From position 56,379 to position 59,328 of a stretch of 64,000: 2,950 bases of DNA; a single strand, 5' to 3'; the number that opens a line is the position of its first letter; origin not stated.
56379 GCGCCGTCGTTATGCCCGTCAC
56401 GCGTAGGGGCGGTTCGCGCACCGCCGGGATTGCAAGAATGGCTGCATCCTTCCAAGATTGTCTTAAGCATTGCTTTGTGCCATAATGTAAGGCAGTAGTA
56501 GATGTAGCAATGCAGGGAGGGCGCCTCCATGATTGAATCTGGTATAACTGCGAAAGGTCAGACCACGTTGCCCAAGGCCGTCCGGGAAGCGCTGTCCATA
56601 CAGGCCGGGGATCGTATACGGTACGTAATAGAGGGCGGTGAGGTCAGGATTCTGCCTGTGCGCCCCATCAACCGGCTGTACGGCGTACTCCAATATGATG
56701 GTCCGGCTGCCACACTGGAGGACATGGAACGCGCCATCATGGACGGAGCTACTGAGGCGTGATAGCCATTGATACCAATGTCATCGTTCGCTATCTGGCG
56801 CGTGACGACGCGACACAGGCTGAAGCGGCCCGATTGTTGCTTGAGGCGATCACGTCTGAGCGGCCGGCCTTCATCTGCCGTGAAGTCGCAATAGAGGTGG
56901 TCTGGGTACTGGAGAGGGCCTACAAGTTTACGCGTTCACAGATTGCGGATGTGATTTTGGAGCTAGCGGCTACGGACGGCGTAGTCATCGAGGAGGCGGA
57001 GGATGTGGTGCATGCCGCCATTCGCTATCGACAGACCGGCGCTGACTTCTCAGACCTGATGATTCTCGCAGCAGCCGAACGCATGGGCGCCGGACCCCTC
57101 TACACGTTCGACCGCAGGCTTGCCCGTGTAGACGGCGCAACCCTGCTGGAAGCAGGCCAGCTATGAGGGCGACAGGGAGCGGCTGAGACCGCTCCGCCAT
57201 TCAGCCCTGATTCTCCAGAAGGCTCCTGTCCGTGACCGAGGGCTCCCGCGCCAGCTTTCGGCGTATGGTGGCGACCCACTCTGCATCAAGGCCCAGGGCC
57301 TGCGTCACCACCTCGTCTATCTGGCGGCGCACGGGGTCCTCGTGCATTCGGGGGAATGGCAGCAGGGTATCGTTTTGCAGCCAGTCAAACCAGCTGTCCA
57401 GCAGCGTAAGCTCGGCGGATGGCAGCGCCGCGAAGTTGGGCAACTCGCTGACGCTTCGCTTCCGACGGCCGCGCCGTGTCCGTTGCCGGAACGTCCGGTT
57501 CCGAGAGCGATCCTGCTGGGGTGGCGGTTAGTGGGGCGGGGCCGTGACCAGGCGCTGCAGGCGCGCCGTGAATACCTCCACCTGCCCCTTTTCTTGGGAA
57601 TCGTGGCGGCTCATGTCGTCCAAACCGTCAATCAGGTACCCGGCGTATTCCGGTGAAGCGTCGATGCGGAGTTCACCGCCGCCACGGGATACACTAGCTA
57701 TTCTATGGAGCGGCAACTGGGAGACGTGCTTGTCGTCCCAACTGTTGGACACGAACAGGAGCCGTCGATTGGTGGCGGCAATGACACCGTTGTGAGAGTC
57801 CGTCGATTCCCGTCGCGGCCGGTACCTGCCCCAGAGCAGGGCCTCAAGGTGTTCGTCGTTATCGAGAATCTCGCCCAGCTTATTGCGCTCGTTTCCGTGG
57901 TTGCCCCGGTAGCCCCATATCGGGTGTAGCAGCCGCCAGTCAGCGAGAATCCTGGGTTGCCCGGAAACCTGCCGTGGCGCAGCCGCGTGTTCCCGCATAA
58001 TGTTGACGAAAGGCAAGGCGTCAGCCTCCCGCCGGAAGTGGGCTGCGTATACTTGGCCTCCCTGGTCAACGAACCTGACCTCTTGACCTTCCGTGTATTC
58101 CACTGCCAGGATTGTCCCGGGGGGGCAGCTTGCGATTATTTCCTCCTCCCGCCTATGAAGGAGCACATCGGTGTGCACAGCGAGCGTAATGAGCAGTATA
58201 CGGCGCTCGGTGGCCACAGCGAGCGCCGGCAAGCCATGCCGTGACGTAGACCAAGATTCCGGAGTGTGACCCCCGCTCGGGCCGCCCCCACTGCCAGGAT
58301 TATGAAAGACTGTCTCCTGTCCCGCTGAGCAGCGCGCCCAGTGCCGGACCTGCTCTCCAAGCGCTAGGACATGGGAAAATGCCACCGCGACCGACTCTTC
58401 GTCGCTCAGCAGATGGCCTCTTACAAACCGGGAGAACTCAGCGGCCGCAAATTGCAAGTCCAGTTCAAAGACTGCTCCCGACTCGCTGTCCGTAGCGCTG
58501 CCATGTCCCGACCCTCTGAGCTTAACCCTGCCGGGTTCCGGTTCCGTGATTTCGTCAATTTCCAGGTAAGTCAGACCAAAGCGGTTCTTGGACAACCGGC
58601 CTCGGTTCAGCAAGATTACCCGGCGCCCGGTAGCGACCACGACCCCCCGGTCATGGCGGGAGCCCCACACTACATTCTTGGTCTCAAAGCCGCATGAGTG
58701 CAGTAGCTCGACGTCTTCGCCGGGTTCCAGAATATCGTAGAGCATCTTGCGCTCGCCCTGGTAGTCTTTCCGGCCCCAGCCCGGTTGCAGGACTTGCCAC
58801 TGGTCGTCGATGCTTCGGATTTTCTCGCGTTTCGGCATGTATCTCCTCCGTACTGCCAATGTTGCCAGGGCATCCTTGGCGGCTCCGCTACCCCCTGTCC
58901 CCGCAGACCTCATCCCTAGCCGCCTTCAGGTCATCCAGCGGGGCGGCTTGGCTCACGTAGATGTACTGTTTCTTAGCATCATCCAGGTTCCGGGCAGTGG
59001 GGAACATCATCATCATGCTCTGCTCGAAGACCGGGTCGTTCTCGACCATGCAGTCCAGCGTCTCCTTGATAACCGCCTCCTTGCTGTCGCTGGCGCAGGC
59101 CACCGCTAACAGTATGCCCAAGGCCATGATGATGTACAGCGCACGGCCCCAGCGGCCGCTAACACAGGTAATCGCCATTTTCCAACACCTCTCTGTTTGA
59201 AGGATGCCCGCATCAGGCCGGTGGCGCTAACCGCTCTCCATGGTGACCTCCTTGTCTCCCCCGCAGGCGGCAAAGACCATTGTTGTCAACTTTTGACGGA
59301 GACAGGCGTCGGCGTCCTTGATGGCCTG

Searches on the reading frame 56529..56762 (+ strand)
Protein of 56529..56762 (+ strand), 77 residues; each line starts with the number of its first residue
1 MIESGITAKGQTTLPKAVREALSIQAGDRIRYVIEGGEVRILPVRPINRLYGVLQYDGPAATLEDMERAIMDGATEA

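Call 3: search_protein_families(library=pfam, proteins=[window:56529-56762:+], max_evalue=0.1)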
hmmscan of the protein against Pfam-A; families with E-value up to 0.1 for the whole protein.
window:56529-56762:+ (77 aa): 2 families
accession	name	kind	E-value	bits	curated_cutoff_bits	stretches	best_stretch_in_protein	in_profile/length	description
PF04014.23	MazE_antitoxin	-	1.3e-08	35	24.7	1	7-46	5-45/48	Antidote-toxin recognition MazE, bacterial antitoxin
PF15937.10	PrlF_antitoxin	-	3.6e-07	30.7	32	1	3-41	1-40/99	prlF antitoxin for toxin YhaV_toxin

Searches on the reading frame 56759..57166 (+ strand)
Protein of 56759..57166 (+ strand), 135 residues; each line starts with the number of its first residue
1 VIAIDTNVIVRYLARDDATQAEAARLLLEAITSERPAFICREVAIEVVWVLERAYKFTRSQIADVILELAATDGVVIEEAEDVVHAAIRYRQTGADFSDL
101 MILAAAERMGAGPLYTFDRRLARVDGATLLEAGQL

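Call 3: search_protein_families(library=pfam, proteins=[window:56759-57166:+], max_evalue=0.1)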
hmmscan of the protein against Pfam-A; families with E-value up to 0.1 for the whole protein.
window:56759-57166:+ (135 aa): 2 families
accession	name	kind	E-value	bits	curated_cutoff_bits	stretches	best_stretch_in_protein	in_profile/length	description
PF01850.27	PIN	-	3.5e-16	60.3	23.6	1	3-126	2-119/120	PIN domain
PF13470.12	PIN_3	-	1.8e-06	29.2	27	1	3-119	3-114/115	PIN domain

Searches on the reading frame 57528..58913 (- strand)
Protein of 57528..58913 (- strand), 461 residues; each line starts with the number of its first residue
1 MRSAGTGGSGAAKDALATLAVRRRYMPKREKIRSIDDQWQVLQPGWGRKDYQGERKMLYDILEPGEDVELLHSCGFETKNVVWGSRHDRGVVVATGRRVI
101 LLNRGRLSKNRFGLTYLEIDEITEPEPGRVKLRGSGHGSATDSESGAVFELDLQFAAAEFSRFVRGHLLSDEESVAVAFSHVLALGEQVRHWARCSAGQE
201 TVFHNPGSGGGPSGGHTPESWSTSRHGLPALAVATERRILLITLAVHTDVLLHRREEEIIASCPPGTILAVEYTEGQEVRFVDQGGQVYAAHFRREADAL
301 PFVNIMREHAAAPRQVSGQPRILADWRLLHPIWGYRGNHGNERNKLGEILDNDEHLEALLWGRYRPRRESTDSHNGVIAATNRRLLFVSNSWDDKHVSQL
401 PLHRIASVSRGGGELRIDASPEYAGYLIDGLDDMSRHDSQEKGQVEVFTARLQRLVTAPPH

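Call 3: search_protein_families(library=pfam, proteins=[window:57528-58913:-], max_evalue=0.1)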
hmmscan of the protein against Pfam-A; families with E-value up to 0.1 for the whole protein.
window:57528-58913:- (461 aa): 2 families
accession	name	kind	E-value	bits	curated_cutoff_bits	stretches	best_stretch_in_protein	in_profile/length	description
PF14470.12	bPH_3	-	5.5e-09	36.8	23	1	350-409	1-57/95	Bacterial PH domain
PF11605.14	Vps36_ESCRT-II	-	0.015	15.9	24.1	1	370-409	32-71/92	Vacuolar protein sorting protein 36 Vps36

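Call 4: search_protein_families(library=padloc, proteins=[window:57528-58913:-], max_evalue=0.1)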
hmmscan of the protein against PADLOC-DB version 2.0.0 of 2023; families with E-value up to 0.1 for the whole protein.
window:57528-58913:- (461 aa): 0 families

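Call 5: search_protein_families(library=ncbifam, proteins=[window:57528-58913:-], max_evalue=0.1)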
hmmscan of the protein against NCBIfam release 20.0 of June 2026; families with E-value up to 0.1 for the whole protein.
window:57528-58913:- (461 aa): 0 families

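Call 26: find_homologous_proteins(query=window:57528-58913:-)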
Query window:57528-58913:- (461 aa): 43 proteins with E <= 0.001 among 8000 candidates.
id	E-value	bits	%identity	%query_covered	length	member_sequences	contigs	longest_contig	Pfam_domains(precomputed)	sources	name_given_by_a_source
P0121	6.3e-266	901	91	95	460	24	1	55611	PF14470.13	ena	-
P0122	7.3e-256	868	88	95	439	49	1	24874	PF14470.13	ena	-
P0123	3.3e-252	856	86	94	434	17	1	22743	PF14470.13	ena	-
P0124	3.8e-242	823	85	95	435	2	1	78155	PF14470.13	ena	-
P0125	1.0e-238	811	84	95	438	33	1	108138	PF14470.13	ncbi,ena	-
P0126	3.2e-220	750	78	93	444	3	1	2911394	PF14470.13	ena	-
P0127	2.5e-215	734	77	93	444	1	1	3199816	PF14470.13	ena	-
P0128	1.4e-212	725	72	95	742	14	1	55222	PF14470.13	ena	-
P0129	9.5e-206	703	72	94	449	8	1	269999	PF14470.13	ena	-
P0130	2.6e-204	698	70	95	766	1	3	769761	PF14470.13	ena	-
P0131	3.8e-203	694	70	95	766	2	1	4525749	PF14470.13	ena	-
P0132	1.5e-189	649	65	94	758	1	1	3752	PF14470.13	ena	-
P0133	9.5e-188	643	70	93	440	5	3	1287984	PF14470.13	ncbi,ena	-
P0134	3.3e-187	641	70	93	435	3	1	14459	-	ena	-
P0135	3.5e-171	589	63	94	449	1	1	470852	PF14470.13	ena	-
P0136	1.5e-167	577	64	93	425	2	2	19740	PF14470.13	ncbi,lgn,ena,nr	ncbi:MAG: PH domain-containing protein [Chloroflexota bacterium]|nr:PH domain-containing protein [Ch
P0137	4.9e-160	552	57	94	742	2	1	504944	PF14470.13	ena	-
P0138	9.0e-159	548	66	88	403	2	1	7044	PF14470.13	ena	-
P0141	3.2e-143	496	60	84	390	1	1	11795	PF14470.13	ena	-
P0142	6.0e-143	496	55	94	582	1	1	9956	PF14470.13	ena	-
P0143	5.1e-140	486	69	64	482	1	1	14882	PF14470.13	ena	-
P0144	7.2e-140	485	56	94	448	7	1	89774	PF14470.13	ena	-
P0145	1.3e-138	481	52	90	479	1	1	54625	PF14470.13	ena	-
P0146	2.0e-132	461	50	93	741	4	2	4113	PF03703.21,PF14470.13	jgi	jgi:hypothetical protein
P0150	6.1e-119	416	46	94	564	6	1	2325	PF14470.13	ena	-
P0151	1.1e-118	416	50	90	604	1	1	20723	PF03703.21,PF14470.13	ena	-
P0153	8.6e-108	380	45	93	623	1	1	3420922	PF14470.13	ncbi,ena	-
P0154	1.2e-104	369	45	95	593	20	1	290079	PF14470.13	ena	-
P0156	1.6e-104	369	40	94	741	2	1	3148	PF03703.21,PF14470.13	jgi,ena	jgi:hypothetical protein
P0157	1.0e-103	366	45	95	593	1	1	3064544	PF14470.13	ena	-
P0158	7.3e-103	363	47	94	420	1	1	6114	PF14470.13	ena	-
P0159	3.9e-102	361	43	93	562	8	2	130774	PF03703.21,PF14470.13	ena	-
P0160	1.9e-95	339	44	93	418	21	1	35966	PF14470.13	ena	-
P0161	3.5e-95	338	38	95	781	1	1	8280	PF03703.21,PF14470.13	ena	-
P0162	3.6e-94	335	64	54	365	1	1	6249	PF14470.13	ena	-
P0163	2.8e-83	299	38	92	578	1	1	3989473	PF14470.13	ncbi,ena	-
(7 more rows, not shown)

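Call 27: find_encoding_contigs(protein=P0126, flank=6000, max_places=2)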
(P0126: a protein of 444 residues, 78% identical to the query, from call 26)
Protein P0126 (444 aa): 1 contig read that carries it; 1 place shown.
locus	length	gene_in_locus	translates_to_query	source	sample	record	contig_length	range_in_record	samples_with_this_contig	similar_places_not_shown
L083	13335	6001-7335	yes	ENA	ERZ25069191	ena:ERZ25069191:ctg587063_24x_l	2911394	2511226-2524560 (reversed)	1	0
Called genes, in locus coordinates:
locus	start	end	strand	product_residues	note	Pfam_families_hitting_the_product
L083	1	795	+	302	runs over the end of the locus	PF01040:UbiA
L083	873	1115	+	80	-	PF19891:DUF6364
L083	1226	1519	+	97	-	PF13470:PIN_3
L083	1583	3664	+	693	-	PF13519:VWA_2 (faint), PF27532:Mb0984_helical, PF27098:Rv0959_3rd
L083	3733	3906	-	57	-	-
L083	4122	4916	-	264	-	PF00378:ECH_1, PF16113:ECH_2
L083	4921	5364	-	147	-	PF06240:COXG, PF10604:Polyketide_cyc2 (weak)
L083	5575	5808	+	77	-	-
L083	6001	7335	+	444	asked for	PF14470:bPH_3 (faint)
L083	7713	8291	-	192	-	-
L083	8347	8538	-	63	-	-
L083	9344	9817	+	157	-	PF00111:Fer2 (weak), PF01799:Fer2_2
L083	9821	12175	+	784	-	PF01315:Ald_Xan_dh_C, PF02738:MoCoBD_1, PF20256:MoCoBD_2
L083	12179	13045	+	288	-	PF00941:FAD_binding_5, PF03450:CO_deh_flav_C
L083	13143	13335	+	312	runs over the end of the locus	PF13191:AAA_16 (weak), PF13401:AAA_22 (weak), PF00004:AAA, PF07726:AAA_3 (faint), PF07728:AAA_5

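Call 28: find_encoding_contigs(protein=P0131, flank=6000, max_places=2)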
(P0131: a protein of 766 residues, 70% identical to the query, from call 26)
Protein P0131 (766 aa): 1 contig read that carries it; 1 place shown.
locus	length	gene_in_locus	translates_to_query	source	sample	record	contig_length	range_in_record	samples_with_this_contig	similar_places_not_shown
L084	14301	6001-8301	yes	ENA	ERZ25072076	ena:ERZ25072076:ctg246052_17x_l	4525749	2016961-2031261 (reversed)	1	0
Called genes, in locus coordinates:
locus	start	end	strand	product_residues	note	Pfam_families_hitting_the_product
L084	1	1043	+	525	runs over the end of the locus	PF00389:2-Hacid_dh, PF02826:2-Hacid_dh_C, PF19304:PGDH_inter, PF01842:ACT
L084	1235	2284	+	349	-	PF02558:ApbA, PF08546:ApbA_C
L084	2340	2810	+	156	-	-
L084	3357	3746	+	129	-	PF01042:Ribonuc_L-PSP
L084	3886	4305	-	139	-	PF00903:Glyoxalase, PF18029:Glyoxalase_6 (weak)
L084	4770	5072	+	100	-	PF13384:HTH_23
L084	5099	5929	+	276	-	PF13592:HTH_33, PF13358:DDE_3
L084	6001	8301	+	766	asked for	PF14470:bPH_3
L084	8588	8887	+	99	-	-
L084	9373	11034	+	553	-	PF01642:MM_CoA_mutase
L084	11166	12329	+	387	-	PF02771:Acyl-CoA_dh_N, PF02770:Acyl-CoA_dh_M, PF00441:Acyl-CoA_dh_1, PF22924:ACOX_C_alpha1, PF08028:Acyl-CoA_dh_2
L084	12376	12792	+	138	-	PF02310:B12-binding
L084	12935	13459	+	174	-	PF02620:YceD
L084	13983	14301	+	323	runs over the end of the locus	PF00698:Acyl_transf_1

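Call 29: find_encoding_contigs(protein=P0153, flank=6000, max_places=2)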
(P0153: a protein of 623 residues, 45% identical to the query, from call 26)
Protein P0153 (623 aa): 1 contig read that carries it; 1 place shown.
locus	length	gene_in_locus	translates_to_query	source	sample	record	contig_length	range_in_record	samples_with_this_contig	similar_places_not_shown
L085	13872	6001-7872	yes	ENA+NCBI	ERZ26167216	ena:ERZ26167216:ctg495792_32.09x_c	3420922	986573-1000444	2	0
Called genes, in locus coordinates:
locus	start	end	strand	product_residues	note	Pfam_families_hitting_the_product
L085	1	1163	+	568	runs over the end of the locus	PF02776:TPP_enzyme_N, PF00205:TPP_enzyme_M, PF02775:TPP_enzyme_C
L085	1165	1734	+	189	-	PF01842:ACT, PF22629:ACT_AHAS_ss, PF13710:ACT_5, PF10369:ALS_ss_C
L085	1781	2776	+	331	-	PF02826:2-Hacid_dh_C, PF03446:NAD_binding_2 (weak), PF03807:F420_oxidored (weak), PF07991:KARI_N, PF01450:KARI_C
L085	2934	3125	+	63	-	-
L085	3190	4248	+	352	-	PF14470:bPH_3 (weak)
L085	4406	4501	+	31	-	-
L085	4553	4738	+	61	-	PF01450:KARI_C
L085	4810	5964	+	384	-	PF14470:bPH_3 (weak)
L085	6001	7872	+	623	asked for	PF14470:bPH_3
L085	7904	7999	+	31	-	-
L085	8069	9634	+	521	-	PF00682:HMGL-like, PF22617:HCS_D2, PF08502:LeuA_dimer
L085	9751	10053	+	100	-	PF01909:NTP_transf_2, PF18765:Polbeta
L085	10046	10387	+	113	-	PF01934:HepT-like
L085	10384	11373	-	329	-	-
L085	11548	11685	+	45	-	PF00578:AhpC-TSA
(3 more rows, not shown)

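Call 30: find_encoding_contigs(protein=P0121, flank=6000, max_places=2)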
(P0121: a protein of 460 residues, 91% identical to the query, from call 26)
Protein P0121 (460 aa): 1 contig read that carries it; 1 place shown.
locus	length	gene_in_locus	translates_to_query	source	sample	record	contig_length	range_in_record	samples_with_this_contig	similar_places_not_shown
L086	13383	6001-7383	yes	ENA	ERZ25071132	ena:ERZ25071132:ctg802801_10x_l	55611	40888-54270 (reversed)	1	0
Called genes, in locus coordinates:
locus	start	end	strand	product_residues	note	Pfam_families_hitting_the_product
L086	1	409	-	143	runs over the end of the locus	PF00005:ABC_tran, PF13304:AAA_21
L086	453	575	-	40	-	-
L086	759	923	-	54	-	-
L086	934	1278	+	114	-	-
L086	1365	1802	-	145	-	PF19301:LigXa_C (weak)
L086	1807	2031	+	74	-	-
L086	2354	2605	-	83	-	PF00355:Rieske (weak)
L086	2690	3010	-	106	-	-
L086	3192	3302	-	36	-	-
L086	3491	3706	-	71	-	-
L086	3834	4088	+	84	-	-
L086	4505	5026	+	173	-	-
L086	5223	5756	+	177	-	-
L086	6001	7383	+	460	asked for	PF14470:bPH_3 (faint)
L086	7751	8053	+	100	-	-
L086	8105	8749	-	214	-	-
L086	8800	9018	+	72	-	-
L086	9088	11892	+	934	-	PF04313:HSDR_N (faint), PF04851:ResIII, PF00270:DEAD, PF18766:SWI2_SNF2, PF00271:Helicase_C (weak), PF08463:EcoEI_R_C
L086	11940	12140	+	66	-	-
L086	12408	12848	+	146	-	-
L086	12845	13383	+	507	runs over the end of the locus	PF01420:Methylase_S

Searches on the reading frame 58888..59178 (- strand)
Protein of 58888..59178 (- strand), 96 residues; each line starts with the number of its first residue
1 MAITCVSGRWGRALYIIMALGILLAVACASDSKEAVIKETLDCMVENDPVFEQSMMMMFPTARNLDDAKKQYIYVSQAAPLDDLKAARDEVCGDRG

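Call 3: search_protein_families(library=pfam, proteins=[window:58888-59178:-], max_evalue=0.1)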
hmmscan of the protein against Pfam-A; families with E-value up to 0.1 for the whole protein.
window:58888-59178:- (96 aa): 0 families

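Call 4: search_protein_families(library=padloc, proteins=[window:58888-59178:-], max_evalue=0.1)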
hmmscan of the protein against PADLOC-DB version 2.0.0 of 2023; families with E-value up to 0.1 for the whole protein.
window:58888-59178:- (96 aa): 0 families

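Call 5: search_protein_families(library=ncbifam, proteins=[window:58888-59178:-], max_evalue=0.1)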
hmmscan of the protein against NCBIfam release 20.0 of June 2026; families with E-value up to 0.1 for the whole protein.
window:58888-59178:- (96 aa): 0 families
